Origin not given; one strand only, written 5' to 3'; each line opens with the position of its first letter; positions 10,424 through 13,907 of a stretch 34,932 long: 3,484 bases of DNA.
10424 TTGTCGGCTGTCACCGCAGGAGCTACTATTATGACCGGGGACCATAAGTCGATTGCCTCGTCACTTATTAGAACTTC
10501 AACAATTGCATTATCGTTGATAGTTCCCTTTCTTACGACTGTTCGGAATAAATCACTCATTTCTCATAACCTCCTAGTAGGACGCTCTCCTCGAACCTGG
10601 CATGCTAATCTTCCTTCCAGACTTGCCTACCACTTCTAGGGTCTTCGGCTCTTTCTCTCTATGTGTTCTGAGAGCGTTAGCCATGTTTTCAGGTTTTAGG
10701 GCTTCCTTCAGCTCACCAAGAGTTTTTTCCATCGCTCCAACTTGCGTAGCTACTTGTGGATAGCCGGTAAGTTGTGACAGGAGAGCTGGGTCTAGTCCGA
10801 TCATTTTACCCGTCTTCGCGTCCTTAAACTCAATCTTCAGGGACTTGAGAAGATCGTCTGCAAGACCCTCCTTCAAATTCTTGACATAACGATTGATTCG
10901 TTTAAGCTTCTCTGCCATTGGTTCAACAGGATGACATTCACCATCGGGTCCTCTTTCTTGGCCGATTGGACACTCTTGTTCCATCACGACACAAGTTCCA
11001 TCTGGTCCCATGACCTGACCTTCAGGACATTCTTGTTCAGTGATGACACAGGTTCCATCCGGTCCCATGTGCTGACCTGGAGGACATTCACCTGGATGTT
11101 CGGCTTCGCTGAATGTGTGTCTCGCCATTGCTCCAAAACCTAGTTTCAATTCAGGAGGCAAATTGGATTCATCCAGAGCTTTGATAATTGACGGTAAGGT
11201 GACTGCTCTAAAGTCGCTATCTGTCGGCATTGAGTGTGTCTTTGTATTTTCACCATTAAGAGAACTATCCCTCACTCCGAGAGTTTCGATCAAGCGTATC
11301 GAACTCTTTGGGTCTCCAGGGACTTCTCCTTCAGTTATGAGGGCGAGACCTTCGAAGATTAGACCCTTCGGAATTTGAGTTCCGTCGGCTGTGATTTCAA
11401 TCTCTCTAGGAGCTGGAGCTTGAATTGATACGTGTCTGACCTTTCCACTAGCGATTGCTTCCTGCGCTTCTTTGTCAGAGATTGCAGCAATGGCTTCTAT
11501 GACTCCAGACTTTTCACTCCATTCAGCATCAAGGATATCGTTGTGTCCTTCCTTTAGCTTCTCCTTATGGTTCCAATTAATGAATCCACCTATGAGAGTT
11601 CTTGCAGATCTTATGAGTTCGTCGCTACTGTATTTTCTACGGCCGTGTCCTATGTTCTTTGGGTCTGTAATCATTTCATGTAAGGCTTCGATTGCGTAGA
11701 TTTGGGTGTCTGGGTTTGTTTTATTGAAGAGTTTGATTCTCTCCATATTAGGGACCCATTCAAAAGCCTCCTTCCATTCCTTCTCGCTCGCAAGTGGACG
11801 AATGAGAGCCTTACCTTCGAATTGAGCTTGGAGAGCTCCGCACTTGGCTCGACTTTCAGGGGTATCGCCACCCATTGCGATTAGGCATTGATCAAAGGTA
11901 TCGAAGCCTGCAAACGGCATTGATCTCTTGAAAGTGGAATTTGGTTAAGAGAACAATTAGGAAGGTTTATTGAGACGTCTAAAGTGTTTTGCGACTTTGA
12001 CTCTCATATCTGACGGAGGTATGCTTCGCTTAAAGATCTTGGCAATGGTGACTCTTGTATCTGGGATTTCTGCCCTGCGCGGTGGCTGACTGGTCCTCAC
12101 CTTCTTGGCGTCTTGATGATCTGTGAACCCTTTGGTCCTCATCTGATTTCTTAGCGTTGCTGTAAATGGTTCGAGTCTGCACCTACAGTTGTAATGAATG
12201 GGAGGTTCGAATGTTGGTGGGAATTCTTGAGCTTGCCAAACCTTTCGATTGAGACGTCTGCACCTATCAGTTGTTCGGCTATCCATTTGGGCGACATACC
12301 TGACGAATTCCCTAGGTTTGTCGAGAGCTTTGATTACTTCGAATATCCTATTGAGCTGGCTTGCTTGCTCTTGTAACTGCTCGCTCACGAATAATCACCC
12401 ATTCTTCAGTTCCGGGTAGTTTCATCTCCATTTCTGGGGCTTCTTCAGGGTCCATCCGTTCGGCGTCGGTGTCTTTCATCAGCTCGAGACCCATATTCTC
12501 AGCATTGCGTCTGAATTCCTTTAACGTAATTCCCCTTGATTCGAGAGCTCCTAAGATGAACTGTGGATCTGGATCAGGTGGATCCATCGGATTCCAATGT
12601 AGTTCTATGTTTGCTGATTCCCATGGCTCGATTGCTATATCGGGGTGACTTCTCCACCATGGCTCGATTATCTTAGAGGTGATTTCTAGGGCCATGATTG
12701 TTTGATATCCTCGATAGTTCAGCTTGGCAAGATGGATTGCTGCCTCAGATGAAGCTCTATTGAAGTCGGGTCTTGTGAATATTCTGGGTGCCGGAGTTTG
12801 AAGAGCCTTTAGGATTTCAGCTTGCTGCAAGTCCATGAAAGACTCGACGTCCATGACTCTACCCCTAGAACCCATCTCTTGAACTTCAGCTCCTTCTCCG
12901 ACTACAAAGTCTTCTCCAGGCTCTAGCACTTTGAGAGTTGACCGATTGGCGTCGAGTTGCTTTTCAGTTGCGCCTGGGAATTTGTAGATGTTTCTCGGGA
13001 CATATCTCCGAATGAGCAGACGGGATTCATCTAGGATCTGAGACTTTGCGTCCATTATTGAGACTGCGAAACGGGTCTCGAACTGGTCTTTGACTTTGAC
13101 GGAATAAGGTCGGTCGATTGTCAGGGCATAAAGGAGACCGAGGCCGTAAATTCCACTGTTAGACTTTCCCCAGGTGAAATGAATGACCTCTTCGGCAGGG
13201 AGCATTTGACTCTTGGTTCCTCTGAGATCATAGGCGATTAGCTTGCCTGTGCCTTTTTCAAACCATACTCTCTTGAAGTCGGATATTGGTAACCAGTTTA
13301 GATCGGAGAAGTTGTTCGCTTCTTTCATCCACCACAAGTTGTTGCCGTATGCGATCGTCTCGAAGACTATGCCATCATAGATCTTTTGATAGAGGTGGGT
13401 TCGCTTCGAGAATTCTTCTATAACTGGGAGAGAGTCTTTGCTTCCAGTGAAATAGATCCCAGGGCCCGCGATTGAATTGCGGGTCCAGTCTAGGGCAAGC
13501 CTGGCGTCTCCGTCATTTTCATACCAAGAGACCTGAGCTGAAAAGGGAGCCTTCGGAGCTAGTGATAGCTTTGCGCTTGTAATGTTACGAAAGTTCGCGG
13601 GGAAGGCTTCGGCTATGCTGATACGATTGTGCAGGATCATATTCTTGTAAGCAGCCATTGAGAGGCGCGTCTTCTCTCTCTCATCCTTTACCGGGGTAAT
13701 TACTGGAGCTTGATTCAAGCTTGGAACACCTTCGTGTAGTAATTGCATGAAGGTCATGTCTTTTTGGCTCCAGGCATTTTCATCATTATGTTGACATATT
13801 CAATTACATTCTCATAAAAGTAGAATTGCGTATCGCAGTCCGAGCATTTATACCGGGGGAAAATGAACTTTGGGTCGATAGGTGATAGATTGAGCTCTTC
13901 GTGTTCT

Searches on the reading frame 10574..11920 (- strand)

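Call 20: search_protein_families(library=phrogs, proteins=[window:10574-11920:-], max_evalue=0.01)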
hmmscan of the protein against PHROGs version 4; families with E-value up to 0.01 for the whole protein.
window:10574-11920:- (448 aa): 2 families
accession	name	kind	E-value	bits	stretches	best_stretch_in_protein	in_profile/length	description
phrog_4454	-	unknown function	1e-09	39.2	1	275-330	206-262/477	-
phrog_18418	-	unknown function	1.9e-07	31.6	1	276-330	26-80/298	-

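Call 21: search_protein_families(library=pfam, proteins=[window:10574-11920:-], max_evalue=0.01)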
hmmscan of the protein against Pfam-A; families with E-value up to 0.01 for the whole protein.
window:10574-11920:- (448 aa): 0 families

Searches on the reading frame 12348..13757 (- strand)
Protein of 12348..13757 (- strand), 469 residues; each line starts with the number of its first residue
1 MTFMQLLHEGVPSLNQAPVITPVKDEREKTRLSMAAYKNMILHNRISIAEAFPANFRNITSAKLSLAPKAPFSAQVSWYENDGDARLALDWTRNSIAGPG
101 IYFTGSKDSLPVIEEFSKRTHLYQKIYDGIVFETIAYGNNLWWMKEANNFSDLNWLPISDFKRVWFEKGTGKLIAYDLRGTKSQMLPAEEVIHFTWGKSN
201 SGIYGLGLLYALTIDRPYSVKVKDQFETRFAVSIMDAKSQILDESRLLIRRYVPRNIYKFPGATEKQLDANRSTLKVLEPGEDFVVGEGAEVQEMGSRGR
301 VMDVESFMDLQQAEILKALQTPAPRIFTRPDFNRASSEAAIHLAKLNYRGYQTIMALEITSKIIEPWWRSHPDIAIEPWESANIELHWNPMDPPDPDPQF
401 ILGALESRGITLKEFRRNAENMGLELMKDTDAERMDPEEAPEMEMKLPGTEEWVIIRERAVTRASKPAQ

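Call 3: search_protein_families(library=pfam, proteins=[window:12348-13757:-], max_evalue=1)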
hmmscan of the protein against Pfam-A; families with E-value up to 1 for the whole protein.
window:12348-13757:- (469 aa): 2 families
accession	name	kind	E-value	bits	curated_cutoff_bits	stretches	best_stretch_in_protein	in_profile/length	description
PF04860.17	Phage_portal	-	7.4e-06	25.8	39.1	1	131-212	59-136/321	Phage portal protein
PF22220.1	QSOX_pErv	-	0.11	13.8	27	1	2-48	33-79/89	Quiescin sulphydryl oxidase pseudo-Erv domain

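Call 4: search_protein_families(library=phrogs, proteins=[window:12348-13757:-], max_evalue=1)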
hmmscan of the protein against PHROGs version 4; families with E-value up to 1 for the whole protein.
window:12348-13757:- (469 aa): 2 families
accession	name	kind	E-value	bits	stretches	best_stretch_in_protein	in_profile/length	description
phrog_12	-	head and packaging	0.00047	20.3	1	138-212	155-226/646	portal protein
phrog_9232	-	head and packaging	0.022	14.6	1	265-361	263-364/502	portal protein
